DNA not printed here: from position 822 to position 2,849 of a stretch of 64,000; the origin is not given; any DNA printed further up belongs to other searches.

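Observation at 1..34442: A 34-kb surface-glycosylation super-locus with 15 GT-C membrane glycosyltransferases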

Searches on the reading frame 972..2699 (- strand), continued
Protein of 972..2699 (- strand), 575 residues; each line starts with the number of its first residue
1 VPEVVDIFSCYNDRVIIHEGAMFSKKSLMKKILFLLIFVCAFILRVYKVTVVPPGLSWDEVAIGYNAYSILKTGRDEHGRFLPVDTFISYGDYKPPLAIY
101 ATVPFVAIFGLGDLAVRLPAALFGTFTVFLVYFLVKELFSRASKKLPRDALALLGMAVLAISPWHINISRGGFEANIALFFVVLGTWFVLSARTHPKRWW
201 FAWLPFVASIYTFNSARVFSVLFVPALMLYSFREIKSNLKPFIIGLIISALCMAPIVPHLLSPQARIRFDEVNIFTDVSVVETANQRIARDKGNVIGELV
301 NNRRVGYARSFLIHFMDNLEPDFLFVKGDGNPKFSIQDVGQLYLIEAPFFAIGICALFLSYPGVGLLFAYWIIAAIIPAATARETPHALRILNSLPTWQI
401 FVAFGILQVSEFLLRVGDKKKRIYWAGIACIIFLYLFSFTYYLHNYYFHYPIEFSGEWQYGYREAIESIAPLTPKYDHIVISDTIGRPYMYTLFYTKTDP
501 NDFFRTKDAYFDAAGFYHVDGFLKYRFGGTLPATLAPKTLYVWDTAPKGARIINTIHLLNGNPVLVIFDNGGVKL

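Call 74: predict_structure(alignment_id=A4)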
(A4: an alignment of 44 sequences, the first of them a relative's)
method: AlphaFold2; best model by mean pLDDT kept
length: 554 residues; sequences in the alignment: 44
mean_pLDDT: 90.6   pTM: 0.90
mean pLDDT of the five models: 90.6, 90.3, 88.8, 87.8, 86.9
residues with pLDDT >= 90: 384; 70-90: 137; 50-70: 26; < 50: 7
segments of 3 or more residues with pLDDT < 50: none
pLDDT, mean of each block of 10 residues (from residue 1): 76 98 95 90 94 86 51 75 97 95 98 95 88 98 92 93 98 97 95 89 97 97 97 80 64 82 87 86 89 94 89 84 97 97 97 94 84 97 96 77 91 97 93 91 96 96 91 97 93 81 91 93 94 97 97 91
secondary structure, 60 per line:
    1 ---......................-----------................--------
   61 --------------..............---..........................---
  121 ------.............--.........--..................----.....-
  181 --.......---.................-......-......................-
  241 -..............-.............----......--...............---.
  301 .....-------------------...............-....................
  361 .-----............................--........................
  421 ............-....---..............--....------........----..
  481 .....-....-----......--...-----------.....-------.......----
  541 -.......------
elements in order: H4-25 H37-52 H75-88 H92-117 H127-139 H142-150 H153-170 H175-179 H183-189 H193-209 H211-216 H218-239 H242-251 H257-269 H274-279 H282-296 H300-305 H325-339 H341-360 H367-394 H397-432 H434-437 H441-454 E457-460 H467-474 H479-485 E487-490 E496-501 E504-506 E518-522 E530-536 E542-548
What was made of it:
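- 972..2636 (-): G01, a PMT_2/PMT GT-C (554 aa). The AlphaFold model has pLDDT 90.6 (call 74).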

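Call 76: fold_search(model_id=the predicted structure, library=pdb)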
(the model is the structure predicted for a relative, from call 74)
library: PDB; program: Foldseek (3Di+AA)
matches with E <= 10: 421; with E <= 0.001: 25
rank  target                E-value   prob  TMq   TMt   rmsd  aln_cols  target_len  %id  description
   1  8b6l_I                7.8e-09  1.00  0.51  0.42  11.8       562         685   15  Subtomogram average of the human Sec61-TRAP-OSTA-translocon (released 2022-12-07)
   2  9n9j_I                2.0e-08  1.00  0.50  0.41  13.9       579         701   16  Structure of a GRP94 folding intermediate engaged with a CCDC134- and FKBP11-bound secretory translocon (released 2025-11-19)
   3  6ftg_5                4.7e-07  1.00  0.49  0.43  12.8       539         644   17  Subtomogram average of OST-containing ribosome-translocon complexes from canine rough microsomal membranes (released 2018-03-21)
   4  6s7t_A                8.3e-07  1.00  0.53  0.43  11.9       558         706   15  Cryo-EM structure of human oligosaccharyltransferase complex OST-B (released 2019-12-18)
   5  8agc_A                1.1e-06  1.00  0.53  0.43  12.2       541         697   15  Structure of yeast oligosaccharylransferase complex with lipid-linked oligosaccharide and non-acceptor peptide bound (released 2022-12-07)
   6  5ezm                  1.1e-06  1.00  0.52  0.54  12.4       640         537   12  Crystal Structure of ArnT from Cupriavidus metallidurans in the apo state (released 2016-02-17)
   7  5f15                  2.8e-06  1.00  0.51  0.52  13.5       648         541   12  Crystal Structure of ArnT from Cupriavidus metallidurans bound to Undecaprenyl phosphate (released 2016-02-17)
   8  5gmy_A                3.0e-06  1.00  0.51  0.35  12.4       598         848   14  Crystal structure of the Archaeoglobus fulgidus oligosaccharyltransferase (O29867_ARCFU) tethered with an acceptor pep (released 2017-02-01)
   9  8age_A                3.1e-06  1.00  0.49  0.43  10.4       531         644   15  Structure of yeast oligosaccharylransferase complex with acceptor peptide bound (released 2022-12-07)
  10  6ezn_F                3.3e-06  1.00  0.53  0.46  11.9       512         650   13  Cryo-EM structure of the yeast oligosaccharyltransferase (OST) complex (released 2018-01-17)
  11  9s6t_A                3.6e-06  1.00  0.50  0.57   7.7       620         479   13  Ternary cryo-EM structure of chicken ALG12 with Dol25-PP-GlcNAc2Man7, Dol25-P-Man, and Fab (released 2026-03-18)
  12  3wak                  6.8e-06  1.00  0.48  0.32  13.0       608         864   14  Crystal structure of the Archaeoglobus fulgidus oligosaccharyltransferase (O29867_ARCFU) in the apo form (released 2013-10-30)
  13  9i5k_A                1.1e-05  1.00  0.47  0.52  12.2       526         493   13  Structure of the Chaetomium thermophilum Pmt4 homodimer (C2 symmetry) (released 2025-12-24)
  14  8agb_A                1.4e-05  1.00  0.50  0.44  10.2       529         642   13  Structure of yeast oligosaccharylransferase complex with lipid-linked oligosaccharide bound (released 2022-12-07)
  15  7e9s_A                1.6e-05  1.00  0.48  0.32  12.6       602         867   13  Archaeal oligosaccharyltransferase AglB from Archaeoglobus fulgidus in complex with an inhibitory peptide and a dolich (released 2021-09-08)
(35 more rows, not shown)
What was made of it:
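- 972..2636 (-): The Foldseek PDB top 33 are all GT-C enzymes (STT3, ArnT, ALG12, Pmt4, AglB, PglB; call 76).
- Pmt4 and Pmt1-Pmt2 are among the structural matches of G01 (call 76).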
